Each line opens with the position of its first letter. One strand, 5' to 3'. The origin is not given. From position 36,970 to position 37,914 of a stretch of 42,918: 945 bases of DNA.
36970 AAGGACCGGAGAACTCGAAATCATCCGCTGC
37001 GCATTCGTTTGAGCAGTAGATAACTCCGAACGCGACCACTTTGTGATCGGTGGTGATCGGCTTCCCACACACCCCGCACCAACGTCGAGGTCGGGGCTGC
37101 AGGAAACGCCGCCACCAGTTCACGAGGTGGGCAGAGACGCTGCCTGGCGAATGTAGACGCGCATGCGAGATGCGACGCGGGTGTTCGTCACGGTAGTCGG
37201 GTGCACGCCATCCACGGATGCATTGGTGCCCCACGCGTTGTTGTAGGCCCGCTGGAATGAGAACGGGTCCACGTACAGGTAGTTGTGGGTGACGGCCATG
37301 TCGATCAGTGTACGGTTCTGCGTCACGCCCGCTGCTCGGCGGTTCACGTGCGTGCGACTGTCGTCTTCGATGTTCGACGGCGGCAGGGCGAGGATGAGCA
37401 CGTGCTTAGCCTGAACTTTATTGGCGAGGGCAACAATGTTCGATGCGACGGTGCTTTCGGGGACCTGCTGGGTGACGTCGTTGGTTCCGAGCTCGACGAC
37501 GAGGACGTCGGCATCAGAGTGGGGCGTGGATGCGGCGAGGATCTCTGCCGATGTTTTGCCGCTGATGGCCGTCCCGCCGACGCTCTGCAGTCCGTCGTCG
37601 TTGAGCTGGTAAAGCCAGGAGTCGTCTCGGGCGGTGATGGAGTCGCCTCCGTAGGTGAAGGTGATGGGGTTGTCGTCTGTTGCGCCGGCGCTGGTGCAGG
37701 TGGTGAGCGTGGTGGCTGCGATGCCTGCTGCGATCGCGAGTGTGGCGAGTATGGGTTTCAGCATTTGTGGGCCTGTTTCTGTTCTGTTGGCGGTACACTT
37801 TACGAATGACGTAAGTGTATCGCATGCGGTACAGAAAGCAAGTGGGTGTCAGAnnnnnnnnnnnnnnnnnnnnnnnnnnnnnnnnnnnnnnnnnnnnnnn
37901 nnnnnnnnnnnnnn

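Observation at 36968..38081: Reverse-strand SGNH esterase lipoprotein plus zinc-finger operon with a divergent HTH gene: possible receptor-modifying lysogenic-conversion module paired with the virion SGNH esterase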

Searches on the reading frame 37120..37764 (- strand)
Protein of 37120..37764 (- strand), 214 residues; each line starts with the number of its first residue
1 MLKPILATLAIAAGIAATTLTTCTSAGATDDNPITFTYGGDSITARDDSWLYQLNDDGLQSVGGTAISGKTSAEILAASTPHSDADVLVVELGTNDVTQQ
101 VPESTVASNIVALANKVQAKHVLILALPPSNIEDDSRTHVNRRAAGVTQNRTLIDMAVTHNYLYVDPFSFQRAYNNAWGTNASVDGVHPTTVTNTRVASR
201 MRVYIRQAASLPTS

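Call 5: search_protein_families(library=pfam, proteins=[window:37120-37764:-], max_evalue=0.1)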
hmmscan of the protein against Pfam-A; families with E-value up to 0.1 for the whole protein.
window:37120-37764:- (214 aa): 2 families
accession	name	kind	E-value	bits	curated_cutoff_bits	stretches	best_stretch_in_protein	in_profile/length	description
PF13472.12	Lipase_GDSL_2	-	3.4e-14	54.2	32.9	1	40-191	3-173/178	GDSL-like Lipase/Acylhydrolase family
PF00657.28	Lipase_GDSL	-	5.3e-07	30.4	23.6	1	50-200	22-207/208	GDSL-like Lipase/Acylhydrolase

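Call 6: search_dna_similar(query=window:37120-37764:-, collection=phages, mode=protein, max_rows=30)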
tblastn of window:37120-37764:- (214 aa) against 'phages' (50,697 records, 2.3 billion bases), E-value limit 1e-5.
Records with a match: 6; places in all: 6; records where one place covers at least 80% of the query: 4.
Best place of each record, by identity: <60% 6.
By first word of the organism name: Curtobacterium 5; Microbacterium 1.
By host as written in the record: Curtobacterium flaccumfaciens NRRL B-59340 2; Curtobacterium flaccumfaciens NRRL B-729 SEA 2; Curtobacterium sp. 1; Microbacterium paraoxydans NRRL B-24275 1.
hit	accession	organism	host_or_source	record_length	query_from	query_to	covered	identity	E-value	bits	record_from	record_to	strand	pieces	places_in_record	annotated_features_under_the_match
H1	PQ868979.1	Curtobacterium phage Elener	Curtobacterium flaccumfaciens NRRL ...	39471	32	209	83%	52.0%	2e-48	174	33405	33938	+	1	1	55: lipase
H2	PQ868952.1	Curtobacterium phage Sunfish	Curtobacterium flaccumfaciens NRRL ...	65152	34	208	82%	42.6%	5e-33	130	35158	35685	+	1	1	48: minor tail protein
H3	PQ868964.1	Curtobacterium phage Kithara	Curtobacterium flaccumfaciens NRRL ...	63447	34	208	82%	40.9%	2e-31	125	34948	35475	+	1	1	40: minor tail protein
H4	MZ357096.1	Curtobacterium phage Parvaparticeps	Curtobacterium sp.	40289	31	208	83%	40.2%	6e-27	113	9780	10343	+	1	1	hypothetical protein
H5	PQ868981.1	Curtobacterium phage Shrew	Curtobacterium flaccumfaciens NRRL ...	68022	32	193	76%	41.3%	1e-27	115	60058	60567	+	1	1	102: hypothetical protein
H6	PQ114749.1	Microbacterium phage Wolfstar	Microbacterium paraoxydans NRRL B-24275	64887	33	189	73%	33.9%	8e-14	75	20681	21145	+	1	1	42: hydrolase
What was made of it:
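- Closest known: Virion SGNH deacetylases. Same: Homologues of this very family are annotated as minor tail proteins in Sunfish and Kithara (call 6).
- Family members are annotated as minor tail protein in Sunfish and Kithara (call 6).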

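Call 7: get_annotated_region(hit=H1, flank=6000)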
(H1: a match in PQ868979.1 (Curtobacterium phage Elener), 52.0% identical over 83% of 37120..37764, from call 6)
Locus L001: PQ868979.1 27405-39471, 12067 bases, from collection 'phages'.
description: Curtobacterium phage Elener, complete genome.
organism: Curtobacterium phage Elener (NCBI taxid 3399704)
taxonomy: Viruses; Duplodnaviria; Heunggongvirae; Uroviricota; Caudoviricetes
host: Curtobacterium flaccumfaciens NRRL B-59340; source: soil; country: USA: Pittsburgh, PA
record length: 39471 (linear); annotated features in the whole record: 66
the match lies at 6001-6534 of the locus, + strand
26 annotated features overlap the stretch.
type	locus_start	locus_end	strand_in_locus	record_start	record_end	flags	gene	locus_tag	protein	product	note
CDS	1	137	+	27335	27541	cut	41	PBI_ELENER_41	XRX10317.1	hypothetical protein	-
CDS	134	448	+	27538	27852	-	42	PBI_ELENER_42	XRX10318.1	hypothetical protein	-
CDS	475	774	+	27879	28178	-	43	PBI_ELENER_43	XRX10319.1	hypothetical protein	-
CDS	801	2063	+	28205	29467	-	44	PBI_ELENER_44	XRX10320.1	membrane protein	-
CDS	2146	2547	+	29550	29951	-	45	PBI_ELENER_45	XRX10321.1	hypothetical protein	-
CDS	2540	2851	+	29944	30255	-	46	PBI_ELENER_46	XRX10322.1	hypothetical protein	-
CDS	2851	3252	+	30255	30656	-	47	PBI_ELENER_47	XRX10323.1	membrane protein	-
CDS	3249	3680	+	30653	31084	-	48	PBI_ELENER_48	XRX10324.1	hypothetical protein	-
CDS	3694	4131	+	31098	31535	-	49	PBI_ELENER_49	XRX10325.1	hypothetical protein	-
CDS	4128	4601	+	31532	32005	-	50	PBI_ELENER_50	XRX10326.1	hypothetical protein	-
CDS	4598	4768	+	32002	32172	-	51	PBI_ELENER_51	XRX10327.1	hypothetical protein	-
CDS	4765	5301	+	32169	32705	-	52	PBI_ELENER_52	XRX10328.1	hypothetical protein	-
CDS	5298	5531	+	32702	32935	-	53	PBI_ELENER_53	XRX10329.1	hypothetical protein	-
CDS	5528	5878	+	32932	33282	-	54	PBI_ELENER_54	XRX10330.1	hypothetical protein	-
CDS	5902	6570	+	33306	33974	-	55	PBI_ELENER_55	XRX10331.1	lipase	-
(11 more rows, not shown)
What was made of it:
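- In Elener it sits among forward-strand non-structural genes, far from the lysis genes (call 7).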

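Call 8: get_annotated_region(hit=H4, flank=5000)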
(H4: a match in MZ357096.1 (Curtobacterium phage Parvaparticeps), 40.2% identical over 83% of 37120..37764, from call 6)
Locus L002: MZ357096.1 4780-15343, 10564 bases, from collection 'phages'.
description: Curtobacterium phage Parvaparticeps, complete genome.
organism: Curtobacterium phage Parvaparticeps (NCBI taxid 2851086)
taxonomy: Viruses; Duplodnaviria; Heunggongvirae; Uroviricota; Caudoviricetes
host: Curtobacterium sp.; source: Lake water; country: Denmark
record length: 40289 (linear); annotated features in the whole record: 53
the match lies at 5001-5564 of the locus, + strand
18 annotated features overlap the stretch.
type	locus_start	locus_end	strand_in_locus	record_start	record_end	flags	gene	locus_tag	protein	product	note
CDS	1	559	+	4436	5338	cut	-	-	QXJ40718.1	hypothetical protein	-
CDS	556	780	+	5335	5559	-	-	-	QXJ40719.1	hypothetical protein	-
CDS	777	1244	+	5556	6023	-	-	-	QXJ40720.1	putative deoxyuridine triphosphate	-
CDS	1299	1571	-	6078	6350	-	-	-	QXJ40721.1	hypothetical protein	-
CDS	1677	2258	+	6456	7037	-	-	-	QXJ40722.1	hypothetical protein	-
CDS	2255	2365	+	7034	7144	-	-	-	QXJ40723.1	hypothetical protein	-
CDS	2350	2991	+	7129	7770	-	-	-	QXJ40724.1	putative endonuclease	-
CDS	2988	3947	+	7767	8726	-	-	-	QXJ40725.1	exonuclease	-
CDS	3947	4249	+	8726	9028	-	-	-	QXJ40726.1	HNH endonuclease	-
CDS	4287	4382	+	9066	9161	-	-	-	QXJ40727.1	hypothetical protein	-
CDS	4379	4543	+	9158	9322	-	-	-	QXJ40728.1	hypothetical protein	-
CDS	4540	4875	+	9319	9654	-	-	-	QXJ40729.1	hypothetical protein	-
CDS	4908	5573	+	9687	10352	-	-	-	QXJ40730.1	hypothetical protein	-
CDS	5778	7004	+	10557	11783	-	-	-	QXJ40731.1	putative recombinase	-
CDS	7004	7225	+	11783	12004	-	-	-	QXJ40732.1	hypothetical protein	-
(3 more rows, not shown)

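Call 13: find_homologous_proteins(query=window:37120-37764:-)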
Query window:37120-37764:- (214 aa): 84 proteins with E <= 0.001 among 936 candidates.
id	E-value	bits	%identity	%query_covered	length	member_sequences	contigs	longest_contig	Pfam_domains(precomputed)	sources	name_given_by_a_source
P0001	1.8e-132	457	100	100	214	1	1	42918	PF13472.13,PF00657.29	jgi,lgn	jgi:lysophospholipase L1-like esterase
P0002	1.9e-111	388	89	89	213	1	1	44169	PF13472.13,PF00657.29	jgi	jgi:lysophospholipase L1-like esterase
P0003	1.6e-105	369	88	86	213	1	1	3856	PF13472.13,PF00657.29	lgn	-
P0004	1.7e-103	362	91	85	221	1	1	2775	PF13472.13,PF00657.29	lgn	-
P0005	5.5e-65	237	62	84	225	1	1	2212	PF13472.13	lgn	-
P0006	3.5e-43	165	45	80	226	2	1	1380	PF13472.13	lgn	-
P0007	8.8e-43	164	47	91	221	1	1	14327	PF13472.13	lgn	-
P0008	9.1e-42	161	47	82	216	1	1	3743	PF13472.13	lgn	-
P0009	1.9e-38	150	45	81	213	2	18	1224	PF13472.13,PF00657.29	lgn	-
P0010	4.3e-37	146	43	95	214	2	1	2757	PF13472.13,PF00657.29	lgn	-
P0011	7.6e-37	145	43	95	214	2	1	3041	PF13472.13,PF00657.29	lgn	-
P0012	1.6e-36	144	47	79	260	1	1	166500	PF13472.13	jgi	jgi:hypothetical protein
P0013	2.0e-36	143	47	83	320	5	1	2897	PF13472.13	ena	-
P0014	5.4e-36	142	46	83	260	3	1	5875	PF13472.13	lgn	-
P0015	6.8e-36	142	47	83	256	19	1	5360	PF13472.13,PF00657.29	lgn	-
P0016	1.1e-35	141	47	82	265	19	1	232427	PF13472.13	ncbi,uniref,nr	ncbi:hypothetical protein J2X60_002130 [Curtobacterium sp. 320]|uniref:SGNH/GDSL hydrolase family pr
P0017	1.3e-35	141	47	82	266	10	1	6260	PF13472.13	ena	-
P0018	1.6e-35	140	47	82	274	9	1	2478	PF13472.13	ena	-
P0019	1.8e-35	140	46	91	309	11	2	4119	PF13472.13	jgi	jgi:hypothetical protein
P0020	5.1e-35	139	47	82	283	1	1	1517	PF13472.13,PF00657.29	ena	-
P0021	1.6e-34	137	46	82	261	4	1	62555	PF13472.13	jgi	-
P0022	1.6e-34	137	49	75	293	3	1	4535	PF13472.13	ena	-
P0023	2.3e-34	137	46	82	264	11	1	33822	PF13472.13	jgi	jgi:hypothetical protein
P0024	2.6e-34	136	45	87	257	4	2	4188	PF13472.13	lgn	-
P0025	4.1e-34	136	45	89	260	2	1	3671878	PF13472.13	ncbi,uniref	ncbi:SGNH/GDSL hydrolase family protein [Curtobacterium sp. L1-20]|uniref:SGNH/GDSL hydrolase family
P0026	5.5e-34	135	47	89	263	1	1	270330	PF13472.13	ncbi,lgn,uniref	ncbi:SGNH/GDSL hydrolase family protein [Curtobacterium sp. 22159]|uniref:SGNH/GDSL hydrolase family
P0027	1.2e-33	134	44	82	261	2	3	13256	PF13472.13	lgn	-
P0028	1.3e-33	134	42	90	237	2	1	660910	PF13472.13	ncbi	-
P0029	1.9e-33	134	49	75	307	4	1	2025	PF13472.13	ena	-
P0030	4.0e-33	133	45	82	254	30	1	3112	PF13472.13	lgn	-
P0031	5.2e-33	132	45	79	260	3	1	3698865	PF13472.13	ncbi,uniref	ncbi:SGNH/GDSL hydrolase family protein [Curtobacterium sp. SP.BCo]|uniref:SGNH/GDSL hydrolase famil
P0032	5.9e-33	132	46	81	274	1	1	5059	PF13472.13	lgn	-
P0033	3.0e-32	130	44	79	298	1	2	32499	PF13472.13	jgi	jgi:lysophospholipase L1-like esterase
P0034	4.3e-32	129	45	79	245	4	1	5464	PF13472.13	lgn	-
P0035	4.4e-32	129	46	85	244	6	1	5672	PF13472.13,PF00657.29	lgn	-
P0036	6.7e-32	129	43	88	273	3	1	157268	PF13472.13,PF00657.29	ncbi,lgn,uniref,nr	ncbi:SGNH/GDSL hydrolase family protein [Curtobacterium sp. VKM Ac-2922]|uniref:SGNH/GDSL hydrolase 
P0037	1.1e-31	128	44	75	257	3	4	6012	PF13472.13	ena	-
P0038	1.4e-31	128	45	75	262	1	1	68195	PF13472.13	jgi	jgi:hypothetical protein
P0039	1.1e-29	121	42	86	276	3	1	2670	PF13472.13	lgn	-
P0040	1.5e-29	121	42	82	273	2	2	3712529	PF13472.13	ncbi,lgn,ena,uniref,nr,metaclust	ncbi:SGNH/GDSL hydrolase family protein [Curtobacterium sp. MCLR17_007]|uniref:SGNH/GDSL hydrolase f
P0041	2.1e-29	120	43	79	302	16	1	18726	PF13472.13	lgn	-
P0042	2.5e-29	120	43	83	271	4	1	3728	PF13472.13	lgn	-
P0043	1.6e-28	118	41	82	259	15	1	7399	PF13472.13,PF00657.29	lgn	-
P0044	2.5e-28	117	41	82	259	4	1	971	PF13472.13,PF00657.29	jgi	-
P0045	4.7e-28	116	40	82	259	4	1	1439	PF13472.13,PF00657.29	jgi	jgi:lysophospholipase L1-like esterase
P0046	1.7e-27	114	41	79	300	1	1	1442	PF13472.13,PF00657.29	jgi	jgi:hypothetical protein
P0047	3.3e-27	113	42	75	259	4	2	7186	PF13472.13,PF00657.29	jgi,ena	-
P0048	1.4e-16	79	44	53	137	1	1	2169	PF13472.13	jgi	-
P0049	1.2e-10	59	32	79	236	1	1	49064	PF13472.13,PF00657.29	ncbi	ncbi:SGNH/GDSL hydrolase family protein [Modestobacter sp. SYSU DS0875]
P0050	1.6e-10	59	32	79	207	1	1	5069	PF13472.13,PF00657.29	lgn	-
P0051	3.5e-10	58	33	85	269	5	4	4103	PF13472.13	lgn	-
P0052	4.0e-10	58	33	76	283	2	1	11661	PF13472.13,PF00657.29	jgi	jgi:acyl-CoA thioesterase-1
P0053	4.1e-10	58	31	86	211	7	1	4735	PF13472.13,PF00657.29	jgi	-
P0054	4.9e-10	57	34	81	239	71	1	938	PF13472.13,PF00657.29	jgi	jgi:acyl-CoA thioesterase I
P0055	5.9e-10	57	35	74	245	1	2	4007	PF13472.13,PF00657.29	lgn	-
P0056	6.7e-10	57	33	79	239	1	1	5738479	PF13472.13,PF00657.29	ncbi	ncbi:SGNH/GDSL hydrolase family protein [Geodermatophilus sp. URMC 65]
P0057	6.7e-10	57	33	78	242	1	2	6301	PF13472.13,PF00657.29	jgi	jgi:acyl-CoA thioesterase-1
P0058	1.3e-9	56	33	79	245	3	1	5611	PF13472.13,PF00657.29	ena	-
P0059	1.3e-9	56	32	79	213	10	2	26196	PF13472.13,PF00657.29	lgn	-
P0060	1.9e-9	55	29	80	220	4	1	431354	PF13472.13,PF00657.29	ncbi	ncbi:SGNH/GDSL hydrolase family protein [Geodermatophilus sp. SYSU D00867]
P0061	2.1e-9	55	34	78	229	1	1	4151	PF13472.13,PF00657.29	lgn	-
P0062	2.2e-9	55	31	96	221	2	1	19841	PF13472.13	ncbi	ncbi:SGNH/GDSL hydrolase family protein [Geodermatophilus sp. SYSU D00705]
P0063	3.2e-9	55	32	83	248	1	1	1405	PF13472.13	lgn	-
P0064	4.2e-9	54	33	78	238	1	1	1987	PF13472.13,PF00657.29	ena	-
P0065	1.2e-8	53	33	78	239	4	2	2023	PF13472.13,PF00657.29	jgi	jgi:lysophospholipase L1-like esterase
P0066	1.3e-8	53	32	78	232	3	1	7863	PF13472.13,PF00657.29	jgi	jgi:acyl-CoA thioesterase I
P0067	1.3e-8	53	32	99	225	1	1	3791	PF13472.13,PF00657.29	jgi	jgi:hypothetical protein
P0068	2.2e-8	52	31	80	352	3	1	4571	PF02665.20,PF13472.13,PF00657.29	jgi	-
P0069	5.1e-8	51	29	80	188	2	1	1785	PF13472.13,PF00657.29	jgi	jgi:lysophospholipase L1-like esterase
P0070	8.7e-8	50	33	93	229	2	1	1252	PF13472.13,PF00657.29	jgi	jgi:lysophospholipase L1-like esterase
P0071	1.2e-7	49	32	90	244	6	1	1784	PF13472.13,PF00657.29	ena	-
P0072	1.4e-7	49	30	86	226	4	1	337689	PF13472.13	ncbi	ncbi:SGNH/GDSL hydrolase family protein [Geodermatophilus sp. SYSU D00814]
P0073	2.3e-7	49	34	83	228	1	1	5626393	PF13472.13,PF00657.29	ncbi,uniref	ncbi:SGNH/GDSL hydrolase family protein [Geodermatophilus sp. URMC 61]|uniref:SGNH/GDSL hydrolase fa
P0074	3.1e-7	48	32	78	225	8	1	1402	PF13472.13,PF00657.29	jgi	jgi:lysophospholipase L1-like esterase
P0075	4.5e-7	48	32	79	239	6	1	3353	PF13472.13,PF00657.29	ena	-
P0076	5.3e-7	47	32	76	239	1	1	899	PF13472.13,PF00657.29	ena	-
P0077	8.2e-7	47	31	79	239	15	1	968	PF13472.13,PF00657.29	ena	-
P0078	1.1e-6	46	31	79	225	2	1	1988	PF13472.13,PF00657.29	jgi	jgi:acyl-CoA thioesterase-1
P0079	1.3e-6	46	30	79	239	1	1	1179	PF13472.13,PF00657.29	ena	-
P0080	1.7e-6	46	29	98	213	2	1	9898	PF13472.13,PF00657.29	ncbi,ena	-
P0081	1.7e-6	46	34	82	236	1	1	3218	PF13472.13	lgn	-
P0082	3.7e-6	45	32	71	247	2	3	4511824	PF13472.13,PF00657.29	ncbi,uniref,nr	ncbi:SGNH/GDSL hydrolase family protein [Modestobacter roseus]|uniref:SGNH/GDSL hydrolase family pro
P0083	8.3e-6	43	30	78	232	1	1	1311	PF13472.13,PF00657.29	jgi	jgi:acyl-CoA thioesterase-1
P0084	5.0e-4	38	34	55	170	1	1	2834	PF13472.13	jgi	jgi:lysophospholipase L1-like esterase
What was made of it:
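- Its nearest cellular homologues are in plant-associated Curtobacterium (call 13).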

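Call 15: find_encoding_contigs(protein=P0002, flank=10000, max_places=3)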
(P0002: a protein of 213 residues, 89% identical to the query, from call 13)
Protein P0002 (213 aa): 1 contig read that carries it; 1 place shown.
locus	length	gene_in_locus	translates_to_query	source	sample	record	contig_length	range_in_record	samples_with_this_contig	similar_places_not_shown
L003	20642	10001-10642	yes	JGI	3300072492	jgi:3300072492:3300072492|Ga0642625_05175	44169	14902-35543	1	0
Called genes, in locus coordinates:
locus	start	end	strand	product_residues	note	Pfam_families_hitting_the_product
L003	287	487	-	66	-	-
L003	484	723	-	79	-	-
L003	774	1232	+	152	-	PF13560:HTH_31 (weak), PF01381:HTH_3 (weak), PF13443:HTH_26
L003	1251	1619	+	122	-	PF06114:Peptidase_M78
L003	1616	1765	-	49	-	-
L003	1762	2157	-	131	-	PF24024:DUF7336 (weak)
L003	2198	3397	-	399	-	PF14659:Phage_int_SAM_3 (weak), PF22022:Phage_int_M (weak), PF00589:Phage_integrase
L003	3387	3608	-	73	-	-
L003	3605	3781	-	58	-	-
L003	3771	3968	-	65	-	-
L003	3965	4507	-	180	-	-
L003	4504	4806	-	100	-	-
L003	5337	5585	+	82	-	PF12728:HTH_17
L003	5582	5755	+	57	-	-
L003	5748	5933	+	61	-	-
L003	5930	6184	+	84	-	-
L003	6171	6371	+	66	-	-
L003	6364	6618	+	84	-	-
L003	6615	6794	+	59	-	-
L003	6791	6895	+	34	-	-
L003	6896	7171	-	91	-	PF11662:DUF3263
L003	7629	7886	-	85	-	-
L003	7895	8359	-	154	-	-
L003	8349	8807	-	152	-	-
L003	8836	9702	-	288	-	-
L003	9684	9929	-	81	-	-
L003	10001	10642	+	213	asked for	PF13472:Lipase_GDSL_2, PF00657:Lipase_GDSL (weak)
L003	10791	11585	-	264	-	-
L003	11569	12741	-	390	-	-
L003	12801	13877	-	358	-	-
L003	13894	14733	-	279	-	PF22768:SPP1_Dit (faint)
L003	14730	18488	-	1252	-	PF10145:PhageMin_Tail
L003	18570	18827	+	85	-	-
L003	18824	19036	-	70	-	-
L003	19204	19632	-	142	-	-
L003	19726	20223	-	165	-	PF25595:Phage_TTP_16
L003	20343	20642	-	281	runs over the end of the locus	-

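Call 16: find_encoding_contigs(protein=P0007, flank=8000, max_places=3)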
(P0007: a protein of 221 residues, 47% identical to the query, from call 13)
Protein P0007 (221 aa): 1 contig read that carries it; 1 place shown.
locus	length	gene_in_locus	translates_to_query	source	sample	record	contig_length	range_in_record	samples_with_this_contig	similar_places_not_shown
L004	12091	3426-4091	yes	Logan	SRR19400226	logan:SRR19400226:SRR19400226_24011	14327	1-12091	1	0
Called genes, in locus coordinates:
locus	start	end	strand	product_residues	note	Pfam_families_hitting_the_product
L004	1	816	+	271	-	?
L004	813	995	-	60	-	-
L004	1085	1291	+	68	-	-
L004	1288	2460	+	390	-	PF00145:DNA_methylase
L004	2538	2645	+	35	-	-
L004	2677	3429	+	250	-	-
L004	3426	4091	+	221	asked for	PF13472:Lipase_GDSL_2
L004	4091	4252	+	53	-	-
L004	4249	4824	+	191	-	-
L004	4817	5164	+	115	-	-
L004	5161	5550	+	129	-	-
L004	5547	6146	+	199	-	-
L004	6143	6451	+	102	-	-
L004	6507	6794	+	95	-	-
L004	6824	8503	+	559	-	-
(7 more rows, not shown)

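Call 20: search_protein_families(library=phrogs, proteins=[window:37120-37764:-], max_evalue=0.01)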
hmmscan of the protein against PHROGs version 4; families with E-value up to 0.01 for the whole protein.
window:37120-37764:- (214 aa): 5 families
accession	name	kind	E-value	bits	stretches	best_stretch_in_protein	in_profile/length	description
phrog_13362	-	unknown function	5.8e-08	32.3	1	21-199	495-693/820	-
phrog_19622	-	other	3.5e-07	30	1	62-194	104-230/524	esterase/lipase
phrog_14008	-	unknown function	7.9e-05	23.1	1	33-204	63-232/234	-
phrog_5240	-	tail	0.0009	18.9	0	32-105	455-540/670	tail fiber protein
phrog_38537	-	tail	0.0023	17.6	1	61-115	202-260/611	tail fiber protein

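Call 27: find_encoding_contigs(protein=P0003, flank=4000, max_places=2)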
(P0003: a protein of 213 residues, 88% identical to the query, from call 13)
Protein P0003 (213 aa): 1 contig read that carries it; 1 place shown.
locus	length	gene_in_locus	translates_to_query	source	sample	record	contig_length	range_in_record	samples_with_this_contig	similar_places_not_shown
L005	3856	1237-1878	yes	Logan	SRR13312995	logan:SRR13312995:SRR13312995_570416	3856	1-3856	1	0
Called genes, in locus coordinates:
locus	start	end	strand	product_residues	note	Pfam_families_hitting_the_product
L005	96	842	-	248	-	-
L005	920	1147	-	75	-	-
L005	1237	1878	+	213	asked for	PF00657:Lipase_GDSL (faint), PF13472:Lipase_GDSL_2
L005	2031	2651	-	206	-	-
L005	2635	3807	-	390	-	-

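Call 28: find_encoding_contigs(protein=P0004, flank=4000, max_places=2)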
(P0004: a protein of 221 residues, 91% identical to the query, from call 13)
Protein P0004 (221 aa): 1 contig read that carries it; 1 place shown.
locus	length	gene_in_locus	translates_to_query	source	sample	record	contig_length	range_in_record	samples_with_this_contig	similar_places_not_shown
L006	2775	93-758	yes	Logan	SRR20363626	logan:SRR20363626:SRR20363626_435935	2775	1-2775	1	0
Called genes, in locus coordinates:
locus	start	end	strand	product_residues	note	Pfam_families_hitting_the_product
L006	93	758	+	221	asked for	PF13472:Lipase_GDSL_2, PF00657:Lipase_GDSL (weak)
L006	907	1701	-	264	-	-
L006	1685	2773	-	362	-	?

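Call 29: find_encoding_contigs(protein=P0005, flank=4000, max_places=2)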
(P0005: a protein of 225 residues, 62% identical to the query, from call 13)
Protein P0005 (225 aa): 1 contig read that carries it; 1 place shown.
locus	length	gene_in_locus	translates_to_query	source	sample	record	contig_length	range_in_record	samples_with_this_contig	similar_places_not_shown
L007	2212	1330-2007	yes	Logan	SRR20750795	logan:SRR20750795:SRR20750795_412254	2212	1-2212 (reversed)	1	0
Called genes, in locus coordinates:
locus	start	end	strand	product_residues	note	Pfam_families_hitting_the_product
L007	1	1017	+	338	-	?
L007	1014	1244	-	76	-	-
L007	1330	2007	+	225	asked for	PF13472:Lipase_GDSL_2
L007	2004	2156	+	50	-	-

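Call 34: search_solved_structures(query=window:37120-37764:-, max_evalue=1)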
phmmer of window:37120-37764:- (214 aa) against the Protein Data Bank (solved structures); distinct sequences matched with E-value up to 1: 4.
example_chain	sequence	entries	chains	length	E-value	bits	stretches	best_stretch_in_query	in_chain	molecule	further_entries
3p94_A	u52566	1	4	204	0.00033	23.5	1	64-191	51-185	GDSL-like Lipase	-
4jgg_A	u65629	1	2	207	0.018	17.8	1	53-127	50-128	Esterase TesA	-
4rsh_A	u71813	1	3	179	0.044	16.6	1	56-129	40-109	Lipolytic protein G-D-S-L family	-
3hp4_A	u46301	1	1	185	0.22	14.3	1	64-124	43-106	GDSL-esterase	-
